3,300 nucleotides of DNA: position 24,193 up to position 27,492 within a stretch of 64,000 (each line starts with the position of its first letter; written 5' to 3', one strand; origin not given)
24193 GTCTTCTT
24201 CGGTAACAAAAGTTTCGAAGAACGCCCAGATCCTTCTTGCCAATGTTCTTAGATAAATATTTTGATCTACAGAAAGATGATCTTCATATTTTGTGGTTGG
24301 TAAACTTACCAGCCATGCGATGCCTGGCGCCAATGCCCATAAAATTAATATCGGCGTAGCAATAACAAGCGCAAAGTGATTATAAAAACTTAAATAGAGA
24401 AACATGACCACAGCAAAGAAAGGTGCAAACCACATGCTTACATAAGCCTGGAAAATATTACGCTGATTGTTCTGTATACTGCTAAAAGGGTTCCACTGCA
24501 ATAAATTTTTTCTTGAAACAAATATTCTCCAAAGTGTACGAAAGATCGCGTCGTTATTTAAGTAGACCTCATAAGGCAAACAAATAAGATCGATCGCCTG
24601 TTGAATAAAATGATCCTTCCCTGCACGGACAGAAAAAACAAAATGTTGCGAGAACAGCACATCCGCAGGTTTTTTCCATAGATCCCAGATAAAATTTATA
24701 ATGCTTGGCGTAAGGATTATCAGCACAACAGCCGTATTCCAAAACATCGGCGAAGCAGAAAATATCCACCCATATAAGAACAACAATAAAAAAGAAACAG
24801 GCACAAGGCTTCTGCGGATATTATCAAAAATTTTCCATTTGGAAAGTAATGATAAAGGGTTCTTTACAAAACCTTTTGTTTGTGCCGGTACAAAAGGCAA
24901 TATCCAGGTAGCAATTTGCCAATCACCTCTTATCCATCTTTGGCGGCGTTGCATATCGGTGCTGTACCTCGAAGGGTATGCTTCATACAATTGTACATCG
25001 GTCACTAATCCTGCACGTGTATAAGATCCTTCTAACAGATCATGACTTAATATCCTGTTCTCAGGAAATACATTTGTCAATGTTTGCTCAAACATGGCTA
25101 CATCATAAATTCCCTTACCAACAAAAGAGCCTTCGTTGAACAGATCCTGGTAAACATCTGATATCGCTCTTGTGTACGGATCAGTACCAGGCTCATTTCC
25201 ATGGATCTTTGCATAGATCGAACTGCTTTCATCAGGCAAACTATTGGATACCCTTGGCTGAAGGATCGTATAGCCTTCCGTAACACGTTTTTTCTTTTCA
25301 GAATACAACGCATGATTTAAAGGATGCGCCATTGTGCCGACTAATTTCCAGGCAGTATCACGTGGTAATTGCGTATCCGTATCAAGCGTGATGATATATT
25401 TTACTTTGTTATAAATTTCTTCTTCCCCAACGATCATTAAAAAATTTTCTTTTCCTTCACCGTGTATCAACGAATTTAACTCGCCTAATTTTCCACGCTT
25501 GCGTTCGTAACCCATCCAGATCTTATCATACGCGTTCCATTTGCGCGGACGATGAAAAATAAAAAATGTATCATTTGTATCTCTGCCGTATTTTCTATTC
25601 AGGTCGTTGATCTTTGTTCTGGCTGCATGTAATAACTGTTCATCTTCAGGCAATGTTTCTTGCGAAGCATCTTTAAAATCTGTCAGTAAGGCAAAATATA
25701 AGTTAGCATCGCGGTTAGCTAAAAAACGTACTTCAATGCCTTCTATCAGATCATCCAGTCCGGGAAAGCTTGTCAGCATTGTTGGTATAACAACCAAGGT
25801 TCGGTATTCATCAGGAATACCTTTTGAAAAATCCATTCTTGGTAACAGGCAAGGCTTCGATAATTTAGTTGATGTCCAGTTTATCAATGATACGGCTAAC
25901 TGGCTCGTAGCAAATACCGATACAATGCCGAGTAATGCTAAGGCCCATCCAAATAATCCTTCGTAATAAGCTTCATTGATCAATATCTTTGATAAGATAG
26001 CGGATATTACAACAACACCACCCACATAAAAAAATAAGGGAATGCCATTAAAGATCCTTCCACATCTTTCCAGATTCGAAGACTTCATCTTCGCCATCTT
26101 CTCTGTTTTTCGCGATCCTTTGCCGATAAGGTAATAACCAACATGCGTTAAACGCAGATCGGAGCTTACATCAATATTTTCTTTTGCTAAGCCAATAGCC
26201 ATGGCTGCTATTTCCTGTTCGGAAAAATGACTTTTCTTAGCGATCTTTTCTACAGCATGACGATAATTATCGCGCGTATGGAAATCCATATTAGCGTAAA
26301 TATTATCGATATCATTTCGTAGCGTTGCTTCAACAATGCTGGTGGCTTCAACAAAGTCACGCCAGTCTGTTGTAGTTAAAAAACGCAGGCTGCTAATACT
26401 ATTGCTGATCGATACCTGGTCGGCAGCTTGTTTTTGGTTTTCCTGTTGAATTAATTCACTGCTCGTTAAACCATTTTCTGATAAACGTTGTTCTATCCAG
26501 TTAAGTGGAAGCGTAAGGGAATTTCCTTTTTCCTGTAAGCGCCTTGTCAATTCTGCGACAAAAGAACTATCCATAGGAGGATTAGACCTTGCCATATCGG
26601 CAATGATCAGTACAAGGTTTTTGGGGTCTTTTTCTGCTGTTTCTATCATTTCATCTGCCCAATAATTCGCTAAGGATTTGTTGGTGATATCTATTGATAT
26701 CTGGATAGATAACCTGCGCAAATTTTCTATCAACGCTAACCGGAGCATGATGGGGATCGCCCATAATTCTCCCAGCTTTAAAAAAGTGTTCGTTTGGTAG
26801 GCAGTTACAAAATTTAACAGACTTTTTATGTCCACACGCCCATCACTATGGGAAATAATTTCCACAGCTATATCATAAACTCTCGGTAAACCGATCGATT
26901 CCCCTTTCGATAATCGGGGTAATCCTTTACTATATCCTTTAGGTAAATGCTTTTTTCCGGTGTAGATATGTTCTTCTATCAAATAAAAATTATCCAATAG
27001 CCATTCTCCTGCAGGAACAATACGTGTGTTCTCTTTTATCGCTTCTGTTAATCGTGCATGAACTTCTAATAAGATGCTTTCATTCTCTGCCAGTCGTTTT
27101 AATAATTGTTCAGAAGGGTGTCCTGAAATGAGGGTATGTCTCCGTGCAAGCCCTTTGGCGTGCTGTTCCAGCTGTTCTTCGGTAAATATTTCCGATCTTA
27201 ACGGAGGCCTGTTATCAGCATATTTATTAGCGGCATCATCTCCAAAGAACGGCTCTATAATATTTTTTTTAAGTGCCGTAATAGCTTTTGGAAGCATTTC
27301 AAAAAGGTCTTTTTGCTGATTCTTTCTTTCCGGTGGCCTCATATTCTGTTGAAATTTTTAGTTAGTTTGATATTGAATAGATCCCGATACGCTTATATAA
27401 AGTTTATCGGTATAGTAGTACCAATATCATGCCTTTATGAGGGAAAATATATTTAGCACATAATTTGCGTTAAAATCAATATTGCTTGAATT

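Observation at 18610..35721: Cyclic beta-1,2-glucan synthase locus in a Bacteroidota genome, paired with a divergent sensor/cytoplasmic-hydrolase operon and no exporter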

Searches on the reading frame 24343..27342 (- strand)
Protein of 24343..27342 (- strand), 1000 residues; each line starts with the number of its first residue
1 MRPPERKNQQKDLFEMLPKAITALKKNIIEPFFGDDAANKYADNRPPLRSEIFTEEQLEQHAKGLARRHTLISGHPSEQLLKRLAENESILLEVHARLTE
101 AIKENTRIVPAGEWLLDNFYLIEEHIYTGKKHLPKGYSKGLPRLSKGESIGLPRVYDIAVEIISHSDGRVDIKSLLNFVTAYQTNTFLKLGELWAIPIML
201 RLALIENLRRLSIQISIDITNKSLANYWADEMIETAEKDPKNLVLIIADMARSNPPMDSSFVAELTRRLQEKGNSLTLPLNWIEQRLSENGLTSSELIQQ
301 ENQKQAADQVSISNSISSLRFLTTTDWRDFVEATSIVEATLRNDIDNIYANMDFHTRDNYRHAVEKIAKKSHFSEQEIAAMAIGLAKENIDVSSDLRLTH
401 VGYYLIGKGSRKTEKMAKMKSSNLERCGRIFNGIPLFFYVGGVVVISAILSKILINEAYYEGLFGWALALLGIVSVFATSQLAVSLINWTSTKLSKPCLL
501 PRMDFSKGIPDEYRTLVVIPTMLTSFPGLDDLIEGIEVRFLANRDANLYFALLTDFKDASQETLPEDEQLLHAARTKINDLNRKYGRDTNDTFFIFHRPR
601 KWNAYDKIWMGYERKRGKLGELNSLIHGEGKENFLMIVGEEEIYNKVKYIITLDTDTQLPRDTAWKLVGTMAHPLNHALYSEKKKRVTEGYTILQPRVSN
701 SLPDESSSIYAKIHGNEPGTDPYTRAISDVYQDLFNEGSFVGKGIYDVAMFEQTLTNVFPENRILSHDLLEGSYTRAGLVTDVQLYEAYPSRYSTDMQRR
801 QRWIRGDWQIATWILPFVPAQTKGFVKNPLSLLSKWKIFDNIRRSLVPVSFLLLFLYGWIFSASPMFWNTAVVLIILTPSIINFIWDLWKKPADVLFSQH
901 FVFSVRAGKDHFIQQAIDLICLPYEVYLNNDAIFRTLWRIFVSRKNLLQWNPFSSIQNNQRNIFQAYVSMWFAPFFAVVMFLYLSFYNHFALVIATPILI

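Call 20: find_related_loci(query=window:24343-27342:-, collection=genome_contigs, flank=10000)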
Query window:24343-27342:- (1000 aa) in genome_contigs; peptide patterns used: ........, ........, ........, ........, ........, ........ (x = any residue, [..] = any of these).
189 stretches matched a pattern; 160 encode a relative of the query (tblastn E <= 1e-3); the best 80 are kept; 80 distinct loci.
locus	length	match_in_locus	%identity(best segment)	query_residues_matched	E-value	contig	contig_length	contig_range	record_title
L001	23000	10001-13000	89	1-1000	0e+0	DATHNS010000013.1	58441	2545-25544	MAG TPA_asm: Ferruginibacter sp. isolate SMAG_U12664 k141_2857479, whole genome shotgun sequence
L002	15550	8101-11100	88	1-1000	0e+0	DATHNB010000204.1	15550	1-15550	MAG TPA_asm: Ferruginibacter sp. isolate SMAG_U12647 k141_2920533, whole genome shotgun sequence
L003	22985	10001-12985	70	5-999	0e+0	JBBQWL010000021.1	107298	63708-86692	MAG: Chitinophagales bacterium isolate Co_metawrap_2054 Cmw_2054_k141_29011787_length_107298_cov_14.9995, whole genome s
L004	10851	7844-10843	70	1-1000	0e+0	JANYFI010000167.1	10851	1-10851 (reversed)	MAG: Ferruginibacter sp. isolate 339R_metabinner_124 339R_k141_1733334, whole genome shotgun sequence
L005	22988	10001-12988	69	5-1000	0e+0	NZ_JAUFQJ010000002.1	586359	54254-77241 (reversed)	Ferruginibacter paludis strain CECT 8366 platanus_K_17_124_2, whole genome shotgun sequence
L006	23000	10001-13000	70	1-999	0e+0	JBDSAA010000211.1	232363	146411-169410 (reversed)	MAG: Ferruginibacter sp. isolate cluster1_bin.1 k127_854608, whole genome shotgun sequence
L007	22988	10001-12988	69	5-1000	0e+0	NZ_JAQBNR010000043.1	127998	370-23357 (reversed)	MAG: Ferruginibacter sp. isolate RYN_298 scaffold_56317, whole genome shotgun sequence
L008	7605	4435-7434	70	1-1000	0e+0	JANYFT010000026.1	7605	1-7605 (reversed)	MAG: Ferruginibacter sp. isolate 339R_metabinner_84_sub 339R_k141_1934345, whole genome shotgun sequence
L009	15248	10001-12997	70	1-999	0e+0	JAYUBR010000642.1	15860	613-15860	MAG: Ferruginibacter sp. isolate GFS_6795 GFS_6795_641, whole genome shotgun sequence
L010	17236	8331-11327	69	1-999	0e+0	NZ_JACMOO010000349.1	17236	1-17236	MAG: Ferruginibacter sp. isolate LF-bin-269 FL-bin-269-contig-k141_2010707, whole genome shotgun sequence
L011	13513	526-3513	69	5-1000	0e+0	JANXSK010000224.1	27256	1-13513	MAG: Ferruginibacter sp. isolate 337R_metabat_160 337R_k141_521270, whole genome shotgun sequence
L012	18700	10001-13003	68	1-1000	0e+0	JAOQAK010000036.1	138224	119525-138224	MAG: Ferruginibacter sp. isolate RYN_280 scaffold_4158815, whole genome shotgun sequence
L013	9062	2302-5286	69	5-999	0e+0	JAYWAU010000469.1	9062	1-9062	MAG: Ferruginibacter sp. isolate GL93_DN_metabat_44_sub GL93_DN_metabat_44_sub_468, whole genome shotgun sequence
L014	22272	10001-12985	69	5-999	0e+0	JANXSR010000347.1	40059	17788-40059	MAG: Ferruginibacter sp. isolate 337R_metabat_51 337R_k141_1196637, whole genome shotgun sequence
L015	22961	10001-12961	70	1-987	0e+0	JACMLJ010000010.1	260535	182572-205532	MAG: Ferruginibacter sp. isolate ES-bin-300 ES-bin-300-contig-k141_892745, whole genome shotgun sequence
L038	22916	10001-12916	60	32-1000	0e+0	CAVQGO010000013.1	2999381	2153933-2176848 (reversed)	MAG: uncultured Bacteroidetes bacterium isolate MFD05513.bin.1.182 genome assembly, contig: contig_505, whole genome sho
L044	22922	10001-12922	56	29-1000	0e+0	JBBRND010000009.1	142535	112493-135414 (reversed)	MAG: Bacteroidia bacterium isolate La1_metabat2.114 LA1C_B2.114_k141_1304559L_142535_cov_14.9990, whole genome shotgun s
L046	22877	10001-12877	56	44-1000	0e+0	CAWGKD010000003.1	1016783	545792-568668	MAG: uncultured Bacteroidetes bacterium isolate MFD05705.bin.1.56 genome assembly, contig: contig_35358, whole genome sh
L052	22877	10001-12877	55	44-1000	0e+0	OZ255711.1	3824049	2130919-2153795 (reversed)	MAG: Hanamia sp. isolate 10415a06-64e4-4b70-a3c1-31394446c8bf genome assembly, chromosome: 1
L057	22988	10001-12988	69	5-1000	0e+0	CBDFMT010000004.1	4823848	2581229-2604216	MAG: Ferruginibacter sp. isolate 29c902fb-ee38-49de-a8d2-af80f79e25cd genome assembly, contig: contig_4, whole genome sh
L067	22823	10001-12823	37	58-982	0e+0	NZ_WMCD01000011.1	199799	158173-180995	Cyclobacterium jeungdonense strain KCTC 23150 NODE_11_length_199799_cov_169.801592, whole genome shotgun sequence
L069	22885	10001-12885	56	44-1000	0e+0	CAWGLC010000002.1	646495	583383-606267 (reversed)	MAG: uncultured Chitinophagaceae bacterium isolate MFD09603.bin.2.250 genome assembly, contig: contig_14372, whole genom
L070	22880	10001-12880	55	44-1000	7e-179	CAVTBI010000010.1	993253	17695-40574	MAG: uncultured Chitinophagaceae bacterium isolate MFD02416.bin.1.403 genome assembly, contig: contig_23156, whole genom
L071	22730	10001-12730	35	48-974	1e-166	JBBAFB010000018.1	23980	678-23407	MAG: Bacillota bacterium isolate SO_2017_LW2_29 scaffold_4711_c1_LW138R_2017, whole genome shotgun sequence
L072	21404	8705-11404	34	61-998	7e-167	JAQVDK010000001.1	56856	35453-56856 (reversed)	MAG: Eubacteriales bacterium isolate STE_11 NODE_927_length_56856_cov_7.726771_Sandtown_E, whole genome shotgun sequence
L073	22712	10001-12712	33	60-986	2e-157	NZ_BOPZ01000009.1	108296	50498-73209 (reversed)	Clostridium polyendosporum strain JCM 30710 sequence009, whole genome shotgun sequence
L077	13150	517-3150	31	73-995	3e-128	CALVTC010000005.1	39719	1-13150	MAG: uncultured Bacilli bacterium isolate BRZ_GN__bin17 genome assembly, contig: BRZ_GN__NODE_922_length_39719_cov_8.192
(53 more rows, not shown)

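Call 27: search_protein_families(library=pfam, proteins=[L046:8259-9905:+, L069:1220-3610:+, L070:2580-3617:+, L044:6030-7547:+, L044:7544-8341:+, L070:3727-4866:+, L046:7427-8227:+, L038:8918-9841:+, L057:9186-9719:-, L005:3156-5198:+], max_evalue=0.00001)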
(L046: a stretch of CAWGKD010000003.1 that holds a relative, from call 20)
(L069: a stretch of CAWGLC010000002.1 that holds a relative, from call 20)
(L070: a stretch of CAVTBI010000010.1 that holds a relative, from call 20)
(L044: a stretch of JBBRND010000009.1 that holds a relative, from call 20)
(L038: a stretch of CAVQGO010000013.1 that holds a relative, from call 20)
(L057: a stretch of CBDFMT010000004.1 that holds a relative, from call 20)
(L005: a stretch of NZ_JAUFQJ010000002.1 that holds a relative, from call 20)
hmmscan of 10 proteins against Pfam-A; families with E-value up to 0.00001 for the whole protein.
L046:8259-9905:+ (548 aa): 4 families
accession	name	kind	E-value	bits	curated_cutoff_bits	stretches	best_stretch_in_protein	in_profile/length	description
PF02878.22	PGM_PMM_I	-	6.3e-33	113.8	22.5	1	40-180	2-133/138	Phosphoglucomutase/phosphomannomutase, alpha/beta/alpha domain I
PF02880.22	PGM_PMM_III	-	3.9e-24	85.4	20.7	1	322-442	1-115/115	Phosphoglucomutase/phosphomannomutase, alpha/beta/alpha domain III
PF02879.22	PGM_PMM_II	-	2.4e-12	47.7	29.3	1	211-316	2-101/103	Phosphoglucomutase/phosphomannomutase, alpha/beta/alpha domain II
PF00408.26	PGM_PMM_IV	-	7.9e-07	29.5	23.1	1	486-535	21-63/68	Phosphoglucomutase/phosphomannomutase, C-terminal domain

L069:1220-3610:+ (796 aa): 3 families
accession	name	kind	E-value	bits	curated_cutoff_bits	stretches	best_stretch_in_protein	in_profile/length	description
PF09364.15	XFP_N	-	4e-184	612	23.7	1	14-374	3-363/364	XFP N-terminal domain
PF09363.15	XFP_C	-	2.2e-97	324.9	23.4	1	592-792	1-202/202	XFP C-terminal domain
PF03894.20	XFP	-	1.7e-84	282.4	22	1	404-581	2-177/177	D-xylulose 5-phosphate/D-fructose 6-phosphate phosphoketolase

L070:2580-3617:+ (345 aa): 1 family
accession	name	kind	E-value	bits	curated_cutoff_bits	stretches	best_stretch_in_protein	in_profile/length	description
PF00274.25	Glycolytic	-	4e-127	424.2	22.2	1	6-339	2-335/349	Fructose-bisphosphate aldolase class-I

L044:6030-7547:+ (505 aa): 2 families
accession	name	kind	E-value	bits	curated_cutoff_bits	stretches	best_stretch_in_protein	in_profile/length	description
PF02781.21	G6PD_C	-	3.9e-127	423.8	27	1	199-497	1-295/296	Glucose-6-phosphate dehydrogenase, C-terminal domain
PF00479.28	G6PD_N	-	5.5e-63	213.3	22.1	1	15-197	1-183/183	Glucose-6-phosphate dehydrogenase, NAD binding domain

L044:7544-8341:+ (265 aa): 1 family
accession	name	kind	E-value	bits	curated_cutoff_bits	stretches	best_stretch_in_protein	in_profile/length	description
PF01182.26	Glucosamine_iso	-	8.1e-66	222.5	27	1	14-235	2-225/225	Glucosamine-6-phosphate isomerases/6-phosphogluconolactonase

L070:3727-4866:+ (379 aa): 3 families
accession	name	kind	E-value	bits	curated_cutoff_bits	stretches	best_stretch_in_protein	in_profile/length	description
PF00083.30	Sugar_tr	-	1.3e-90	304.9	22.3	1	29-375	4-369/452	Sugar (and other) transporter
PF07690.21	MFS_1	-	2.8e-30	105.9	33.4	1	31-369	2-310/347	Major Facilitator Superfamily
PF06609.19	TRI12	-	3e-07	29.7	23.2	1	70-214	88-233/599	Fungal trichothecene efflux pump (TRI12)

L046:7427-8227:+ (266 aa): 1 family
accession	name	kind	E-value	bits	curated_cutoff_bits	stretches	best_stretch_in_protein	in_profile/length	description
PF00230.25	MIP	-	1.5e-52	179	25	1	37-244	7-220/222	Major intrinsic protein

L038:8918-9841:+ (307 aa): 1 family
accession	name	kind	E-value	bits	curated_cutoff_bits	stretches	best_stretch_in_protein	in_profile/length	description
PF03631.20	Virul_fac_BrkB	-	1.7e-47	162.7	33.7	1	32-286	5-257/259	Virulence factor BrkB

L057:9186-9719:- (177 aa): 1 family
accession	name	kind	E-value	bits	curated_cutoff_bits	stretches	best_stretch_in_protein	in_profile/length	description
PF11138.13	DUF2911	-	1.1e-46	158.7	27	1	34-176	1-145/145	Protein of unknown function (DUF2911)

L005:3156-5198:+ (680 aa): 1 family
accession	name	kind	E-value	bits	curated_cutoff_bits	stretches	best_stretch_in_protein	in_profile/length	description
PF01804.23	Penicil_amidase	-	2e-105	354.8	21.3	1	24-668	2-673/675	Penicillin amidase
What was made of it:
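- The MFS belongs to the monosaccharide-type Sugar_tr family (call 27). The metabolic context in the Hanamia clade looks like carbon flux rather than repair (call 27).
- Tried and rejected: It is a phosphoglucomutase (call 27).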

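Call 70: search_protein_families(library=pfam, proteins=[L071:8088-9233:+, L071:18656-20833:+, L072:6288-7550:+, L072:7565-8503:+, L072:16627-17757:+, L073:8241-9584:+, L073:19091-21010:+, L077:8293-9483:+, L077:10913-12667:+, L067:18746-19945:+], max_evalue=0.00001)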
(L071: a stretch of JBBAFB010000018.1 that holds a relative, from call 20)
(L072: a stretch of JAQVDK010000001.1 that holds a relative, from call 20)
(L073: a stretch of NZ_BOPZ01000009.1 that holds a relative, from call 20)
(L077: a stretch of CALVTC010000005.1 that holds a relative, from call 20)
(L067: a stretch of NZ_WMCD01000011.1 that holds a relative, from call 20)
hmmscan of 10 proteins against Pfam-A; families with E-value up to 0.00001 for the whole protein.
L071:8088-9233:+ (381 aa): 3 families
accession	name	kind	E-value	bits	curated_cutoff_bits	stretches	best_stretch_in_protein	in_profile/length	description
PF00924.24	MS_channel_2nd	-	2.5e-27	95.2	20.2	1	199-266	1-68/68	Mechanosensitive ion channel, beta-domain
PF21082.3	MS_channel_3rd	-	1.2e-11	45.3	21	1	278-359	7-88/88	Mechanosensitive ion channel MscS, C-terminal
PF21088.3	MS_channel_1st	-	2.8e-07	30.8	23.1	1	160-198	4-42/42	Mechanosensitive ion channel, transmembrane helices 2/3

L071:18656-20833:+ (725 aa): 8 families
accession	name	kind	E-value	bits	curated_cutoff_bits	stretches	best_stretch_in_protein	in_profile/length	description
PF13245.12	AAA_19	-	3.1e-41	141.1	25.1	1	324-457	1-134/134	AAA domain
PF13604.12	AAA_30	-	1.7e-39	136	27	1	320-499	2-174/191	AAA domain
PF14490.11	HHH_RecD2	-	5.3e-23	81.2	27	1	141-229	2-92/92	ATP-dependent RecD2 DNA helicase HHH domain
PF18335.7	SH3_13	-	1e-21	76.9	41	1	556-620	1-61/65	ATP-dependent RecD-like DNA helicase SH3 domain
PF13538.12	UvrD_C_2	-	1.6e-18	66.7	27.4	1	644-692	1-52/52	UvrD-like helicase C-terminal domain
PF23139.1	OB_YrrC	-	1.6e-16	60.5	27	1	5-75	3-76/76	ATP-dependent DNA helicase YrrC, OB-fold domain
PF13086.12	AAA_11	-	8.7e-10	39.2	27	1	322-382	4-70/257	AAA domain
PF01443.25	Viral_helicase1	-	7.8e-06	26.3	21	0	619-692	161-227/228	Viral superfamily 1 RNA helicase core domain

L072:6288-7550:+ (420 aa): 5 families
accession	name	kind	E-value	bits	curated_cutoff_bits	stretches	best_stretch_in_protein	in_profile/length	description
PF01071.24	GARS_A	-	1.4e-78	263.6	27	1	102-294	1-194/194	Phosphoribosylglycinamide synthetase, ATP-grasp (A) domain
PF02844.21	GARS_N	-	1.2e-37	129.1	29.5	1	1-101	1-100/100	Phosphoribosylglycinamide synthetase, N domain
PF02843.22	GARS_C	-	1.9e-34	118.3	34.8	1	329-419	1-91/92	Phosphoribosylglycinamide synthetase, C domain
PF02786.22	CPSase_L_D2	-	1.9e-07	31.2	19.8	1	104-288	2-179/211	Carbamoyl-phosphate synthase L chain, ATP binding domain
PF02222.28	ATP-grasp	-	6.5e-06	26.4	27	0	110-202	2-92/179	ATP-grasp domain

L072:7565-8503:+ (312 aa): 2 families
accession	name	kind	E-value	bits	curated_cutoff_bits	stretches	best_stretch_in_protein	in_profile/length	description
PF02866.23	Ldh_1_C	-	1.2e-47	162.5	22.6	1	146-310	1-169/174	lactate/malate dehydrogenase, alpha/beta C-terminal domain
PF00056.29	Ldh_1_N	-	2.8e-44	151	27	1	5-143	2-141/141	lactate/malate dehydrogenase, NAD binding domain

L072:16627-17757:+ (376 aa): 2 families
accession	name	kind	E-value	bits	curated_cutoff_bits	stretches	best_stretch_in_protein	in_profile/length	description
PF01979.26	Amidohydro_1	-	5.3e-14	52.6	25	1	54-359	2-342/345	Amidohydrolase family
PF07969.17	Amidohydro_3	-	1.2e-09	38.7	29.7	0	259-349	356-447/472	Amidohydrolase family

L073:8241-9584:+ (447 aa): 1 family
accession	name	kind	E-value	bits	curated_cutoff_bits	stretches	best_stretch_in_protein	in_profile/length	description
PF02127.20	Peptidase_M18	-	3.7e-142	474.6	24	1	28-444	1-431/432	Aminopeptidase I zinc metalloprotease (M18)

L073:19091-21010:+ (639 aa): 8 families
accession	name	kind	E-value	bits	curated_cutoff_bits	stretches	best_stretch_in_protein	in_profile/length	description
PF02719.21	Polysacc_synt_2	-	1.1e-129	432.2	20.2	1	285-567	1-291/293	Polysaccharide biosynthesis protein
PF01370.27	Epimerase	-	2.1e-25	90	20.9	1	285-496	1-227/240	NAD dependent epimerase/dehydratase family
PF16363.11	GDP_Man_Dehyd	-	4.5e-16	59.7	27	1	286-409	1-130/332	GDP-mannose 4,6 dehydratase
PF04321.23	RmlD_sub_bind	-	1.1e-13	51.4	27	1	285-454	3-157/287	RmlD substrate binding domain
PF01073.25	3Beta_HSD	-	1.9e-11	43.9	22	1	286-414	1-122/280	3-beta hydroxysteroid dehydrogenase/isomerase family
PF13727.12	CoA_binding_3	-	1.6e-10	41.7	25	1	117-240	59-175/175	CoA-binding domain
PF03435.24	Sacchrp_dh_NADP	-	1.5e-06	29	25.1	0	145-235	1-94/129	Saccharopine dehydrogenase NADP binding domain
PF17836.7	PglD_N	-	1e-05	26.5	23.4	0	144-215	1-66/78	PglD N-terminal domain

L077:8293-9483:+ (396 aa): 1 family
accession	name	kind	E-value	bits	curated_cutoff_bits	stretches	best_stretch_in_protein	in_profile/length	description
PF00342.24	PGI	-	6.4e-18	65.1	22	1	60-205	94-234/486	Phosphoglucose isomerase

L077:10913-12667:+ (584 aa): 3 families
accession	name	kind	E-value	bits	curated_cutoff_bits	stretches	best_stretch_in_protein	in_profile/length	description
PF05935.17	Arylsulfotrans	-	6.1e-65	220.1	24.2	1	226-565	7-355/374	Arylsulfotransferase (ASST)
PF17425.8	Arylsulfotran_N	-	1e-15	58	24.2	1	119-202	2-81/88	Arylsulfotransferase Ig-like domain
PF14269.12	Arylsulfotran_2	-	6e-11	42.7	27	1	251-559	5-297/301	Arylsulfotransferase (ASST)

L067:18746-19945:+ (399 aa): 3 families
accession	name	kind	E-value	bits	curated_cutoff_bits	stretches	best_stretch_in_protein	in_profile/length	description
PF00884.28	Sulfatase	-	1.3e-37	130.2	25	1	29-262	75-300/301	Sulfatase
PF16347.10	SGSH_C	-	3.1e-06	27.9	29.3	0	221-265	11-55/154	N-sulphoglucosamine sulphohydrolase, C-terminal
PF14707.11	Sulfatase_C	-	5.1e-06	27.5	30.9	0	289-377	3-98/127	C-terminal region of aryl-sulfatase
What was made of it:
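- No cgs-hydrolase pairing was seen in the Bacillota cgs loci examined (call 70).
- Tried and rejected: Their neighbours are MscS, a PGI-like protein, a helicase and similar (call 70).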
